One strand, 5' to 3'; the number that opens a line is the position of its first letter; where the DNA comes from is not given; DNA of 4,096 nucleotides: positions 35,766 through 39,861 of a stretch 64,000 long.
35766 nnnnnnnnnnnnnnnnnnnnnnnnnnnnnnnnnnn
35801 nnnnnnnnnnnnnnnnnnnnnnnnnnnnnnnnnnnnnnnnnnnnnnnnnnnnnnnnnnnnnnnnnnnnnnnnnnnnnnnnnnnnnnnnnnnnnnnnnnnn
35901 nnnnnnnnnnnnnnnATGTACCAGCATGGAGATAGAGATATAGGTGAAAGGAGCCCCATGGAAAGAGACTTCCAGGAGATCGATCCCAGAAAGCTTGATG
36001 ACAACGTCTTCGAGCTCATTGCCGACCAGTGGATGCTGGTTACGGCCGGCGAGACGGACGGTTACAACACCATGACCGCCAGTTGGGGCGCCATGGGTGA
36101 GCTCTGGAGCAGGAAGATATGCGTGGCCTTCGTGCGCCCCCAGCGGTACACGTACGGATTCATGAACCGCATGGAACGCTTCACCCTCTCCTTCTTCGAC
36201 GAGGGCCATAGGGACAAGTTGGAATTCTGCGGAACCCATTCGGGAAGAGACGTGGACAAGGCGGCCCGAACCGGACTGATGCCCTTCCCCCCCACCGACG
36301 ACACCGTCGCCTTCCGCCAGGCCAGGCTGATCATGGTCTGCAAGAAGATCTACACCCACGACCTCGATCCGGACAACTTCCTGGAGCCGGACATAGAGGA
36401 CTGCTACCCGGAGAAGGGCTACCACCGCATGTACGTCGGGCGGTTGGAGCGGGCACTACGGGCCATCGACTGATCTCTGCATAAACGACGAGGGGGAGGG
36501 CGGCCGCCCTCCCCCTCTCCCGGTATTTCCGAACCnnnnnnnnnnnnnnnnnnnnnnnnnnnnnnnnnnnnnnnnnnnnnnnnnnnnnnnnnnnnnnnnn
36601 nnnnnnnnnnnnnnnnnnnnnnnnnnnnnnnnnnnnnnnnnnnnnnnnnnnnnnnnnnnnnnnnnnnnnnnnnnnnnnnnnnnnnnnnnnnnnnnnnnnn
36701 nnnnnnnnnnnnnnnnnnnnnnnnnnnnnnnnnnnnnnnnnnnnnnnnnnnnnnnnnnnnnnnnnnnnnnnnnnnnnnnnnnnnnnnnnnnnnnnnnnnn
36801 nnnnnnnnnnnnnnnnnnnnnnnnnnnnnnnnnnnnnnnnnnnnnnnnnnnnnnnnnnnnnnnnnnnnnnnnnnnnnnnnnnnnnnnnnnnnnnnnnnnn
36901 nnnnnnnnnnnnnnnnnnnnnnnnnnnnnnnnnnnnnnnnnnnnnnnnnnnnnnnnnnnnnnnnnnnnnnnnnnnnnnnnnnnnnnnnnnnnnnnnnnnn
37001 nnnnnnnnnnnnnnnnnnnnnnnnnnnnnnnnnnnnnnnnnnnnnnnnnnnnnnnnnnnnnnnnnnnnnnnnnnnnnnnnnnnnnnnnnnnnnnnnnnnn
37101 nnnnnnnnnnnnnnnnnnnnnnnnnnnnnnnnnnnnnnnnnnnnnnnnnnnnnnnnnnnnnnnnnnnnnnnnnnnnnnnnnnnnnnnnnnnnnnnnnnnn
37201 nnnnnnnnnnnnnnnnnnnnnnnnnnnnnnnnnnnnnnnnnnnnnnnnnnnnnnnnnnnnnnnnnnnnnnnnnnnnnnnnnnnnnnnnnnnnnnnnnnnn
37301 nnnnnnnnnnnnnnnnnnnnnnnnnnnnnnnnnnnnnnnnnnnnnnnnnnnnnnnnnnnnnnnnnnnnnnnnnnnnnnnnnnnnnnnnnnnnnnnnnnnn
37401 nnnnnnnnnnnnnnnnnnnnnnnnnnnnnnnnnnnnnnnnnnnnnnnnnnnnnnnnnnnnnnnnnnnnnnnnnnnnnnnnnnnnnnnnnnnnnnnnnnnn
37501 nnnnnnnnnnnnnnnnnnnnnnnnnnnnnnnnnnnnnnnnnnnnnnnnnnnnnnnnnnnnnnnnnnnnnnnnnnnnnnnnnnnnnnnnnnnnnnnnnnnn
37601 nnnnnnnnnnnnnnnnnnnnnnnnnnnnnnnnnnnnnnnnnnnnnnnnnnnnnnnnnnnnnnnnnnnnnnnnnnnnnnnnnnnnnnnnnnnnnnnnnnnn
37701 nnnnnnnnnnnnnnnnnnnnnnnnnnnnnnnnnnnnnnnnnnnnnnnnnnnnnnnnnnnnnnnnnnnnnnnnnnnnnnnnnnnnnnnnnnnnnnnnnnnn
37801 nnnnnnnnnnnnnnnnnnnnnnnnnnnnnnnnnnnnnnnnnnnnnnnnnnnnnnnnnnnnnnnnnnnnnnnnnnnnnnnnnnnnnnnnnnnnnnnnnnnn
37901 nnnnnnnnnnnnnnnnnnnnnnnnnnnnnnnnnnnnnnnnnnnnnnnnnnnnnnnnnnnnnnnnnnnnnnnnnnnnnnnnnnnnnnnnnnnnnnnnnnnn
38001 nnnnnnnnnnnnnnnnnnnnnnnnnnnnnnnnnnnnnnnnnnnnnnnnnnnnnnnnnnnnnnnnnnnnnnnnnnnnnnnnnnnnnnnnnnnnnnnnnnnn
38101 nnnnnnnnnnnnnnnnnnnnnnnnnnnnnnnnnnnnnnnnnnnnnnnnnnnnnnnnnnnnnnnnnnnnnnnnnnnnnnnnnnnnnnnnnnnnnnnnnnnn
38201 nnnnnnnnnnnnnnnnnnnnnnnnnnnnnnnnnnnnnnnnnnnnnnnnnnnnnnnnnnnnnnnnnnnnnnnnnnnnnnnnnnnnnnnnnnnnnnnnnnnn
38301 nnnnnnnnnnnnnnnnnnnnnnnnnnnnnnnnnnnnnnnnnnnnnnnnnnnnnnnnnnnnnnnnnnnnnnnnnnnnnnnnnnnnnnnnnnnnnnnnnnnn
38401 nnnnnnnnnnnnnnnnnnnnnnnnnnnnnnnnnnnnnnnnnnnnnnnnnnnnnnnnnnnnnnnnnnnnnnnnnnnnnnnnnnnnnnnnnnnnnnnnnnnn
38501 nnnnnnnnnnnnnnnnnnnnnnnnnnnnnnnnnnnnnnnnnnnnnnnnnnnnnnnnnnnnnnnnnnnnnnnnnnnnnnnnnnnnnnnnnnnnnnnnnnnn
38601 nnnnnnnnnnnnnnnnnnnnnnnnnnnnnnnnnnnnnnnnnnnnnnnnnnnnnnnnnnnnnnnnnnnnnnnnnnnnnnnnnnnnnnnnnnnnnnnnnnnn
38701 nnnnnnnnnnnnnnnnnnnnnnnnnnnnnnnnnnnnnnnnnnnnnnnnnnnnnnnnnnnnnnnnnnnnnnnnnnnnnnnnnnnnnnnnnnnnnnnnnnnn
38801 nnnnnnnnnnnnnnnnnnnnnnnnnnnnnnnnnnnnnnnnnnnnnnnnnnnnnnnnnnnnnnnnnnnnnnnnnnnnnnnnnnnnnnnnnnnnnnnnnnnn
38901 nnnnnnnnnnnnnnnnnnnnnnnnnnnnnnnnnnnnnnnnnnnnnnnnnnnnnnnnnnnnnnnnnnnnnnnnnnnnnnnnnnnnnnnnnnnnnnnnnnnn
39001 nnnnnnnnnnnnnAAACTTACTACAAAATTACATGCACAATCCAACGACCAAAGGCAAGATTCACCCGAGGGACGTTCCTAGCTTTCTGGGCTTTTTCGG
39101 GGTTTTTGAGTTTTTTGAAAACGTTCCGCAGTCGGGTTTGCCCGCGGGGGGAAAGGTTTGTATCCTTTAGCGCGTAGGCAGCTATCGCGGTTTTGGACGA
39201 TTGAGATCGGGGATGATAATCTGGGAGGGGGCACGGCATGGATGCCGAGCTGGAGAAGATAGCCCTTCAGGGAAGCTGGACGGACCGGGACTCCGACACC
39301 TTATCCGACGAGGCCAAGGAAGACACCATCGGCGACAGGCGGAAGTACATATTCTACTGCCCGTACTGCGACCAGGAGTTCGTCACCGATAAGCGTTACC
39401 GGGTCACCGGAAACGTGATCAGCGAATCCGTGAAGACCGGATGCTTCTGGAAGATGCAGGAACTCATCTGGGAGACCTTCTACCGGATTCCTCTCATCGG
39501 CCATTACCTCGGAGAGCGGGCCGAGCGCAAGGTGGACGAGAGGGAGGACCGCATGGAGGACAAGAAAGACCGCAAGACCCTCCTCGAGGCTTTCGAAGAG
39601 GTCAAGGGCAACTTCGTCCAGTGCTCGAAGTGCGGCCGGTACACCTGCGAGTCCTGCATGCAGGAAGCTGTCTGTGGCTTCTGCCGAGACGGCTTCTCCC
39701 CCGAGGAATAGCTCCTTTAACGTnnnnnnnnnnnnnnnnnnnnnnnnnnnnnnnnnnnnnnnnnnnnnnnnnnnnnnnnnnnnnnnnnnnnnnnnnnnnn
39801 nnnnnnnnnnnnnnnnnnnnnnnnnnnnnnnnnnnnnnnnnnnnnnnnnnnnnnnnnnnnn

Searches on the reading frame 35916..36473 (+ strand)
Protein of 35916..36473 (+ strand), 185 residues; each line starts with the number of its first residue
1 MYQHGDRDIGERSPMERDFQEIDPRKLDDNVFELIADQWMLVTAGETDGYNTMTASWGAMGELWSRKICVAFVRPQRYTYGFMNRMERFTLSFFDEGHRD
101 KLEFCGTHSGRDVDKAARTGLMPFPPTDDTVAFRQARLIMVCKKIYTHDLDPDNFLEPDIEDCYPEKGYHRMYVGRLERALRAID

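Call 25: search_protein_families(library=pfam, max_evalue=0.01, proteins=[window:35916-36473:+])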
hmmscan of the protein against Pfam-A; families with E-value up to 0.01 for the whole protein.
window:35916-36473:+ (185 aa): 1 family
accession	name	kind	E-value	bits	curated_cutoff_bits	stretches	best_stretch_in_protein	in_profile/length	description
PF01613.24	Flavin_Reduct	-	5.5e-10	40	27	1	36-152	5-120/153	Flavin reductase like domain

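Call 87: search_protein_families(library=ncbifam, max_evalue=0.01, proteins=[window:35916-36470:+])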
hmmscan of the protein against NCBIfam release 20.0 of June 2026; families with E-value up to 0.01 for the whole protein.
window:35916-36470:+ (185 aa): 0 families

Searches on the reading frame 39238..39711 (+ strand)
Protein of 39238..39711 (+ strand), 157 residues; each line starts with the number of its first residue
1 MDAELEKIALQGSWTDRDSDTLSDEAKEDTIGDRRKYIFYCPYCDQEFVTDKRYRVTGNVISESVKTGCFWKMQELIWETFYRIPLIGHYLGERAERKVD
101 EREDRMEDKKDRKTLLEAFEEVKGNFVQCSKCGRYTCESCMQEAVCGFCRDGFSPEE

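Call 67: search_protein_families(library=pfam, max_evalue=1, proteins=[window:39238-39711:+])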
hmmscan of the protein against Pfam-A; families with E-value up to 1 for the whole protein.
window:39238-39711:+ (157 aa): 9 families
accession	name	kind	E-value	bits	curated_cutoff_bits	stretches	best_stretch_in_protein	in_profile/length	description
PF14445.12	Prok-RING_2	-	0.024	15.2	22.4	1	126-144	22-40/56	Prokaryotic RING finger family 2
PF01485.27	IBR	-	0.032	14.7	24.3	1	124-143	39-58/65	IBR domain, a half RING-finger domain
PF06221.18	zf-C2HC5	-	0.067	13.7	25.8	0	128-151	19-42/54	Putative zinc finger motif, C2HC5-type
PF24441.1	DUF7560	-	0.092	12.9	27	1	35-55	2-22/44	Family of unknown function (DUF7560)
PF24166.1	DUF7410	-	0.11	12.9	27.5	1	41-51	1-11/22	Domain of unknown function (DUF7410)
PF08083.16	PROCN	-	0.11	11.6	27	1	69-117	234-284/407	PROCN (NUC071) domain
PF13248.11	Zn_ribbon_3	-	0.27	11.2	27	0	40-51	4-14/26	zinc-ribbon domain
PF13894.12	zf-C2H2_4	-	0.4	12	27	1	39-54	1-16/24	C2H2-type zinc finger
PF25164.1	CoiA_N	-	0.4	10.7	26.3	1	33-47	11-26/50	Competence protein CoiA, N-terminal domain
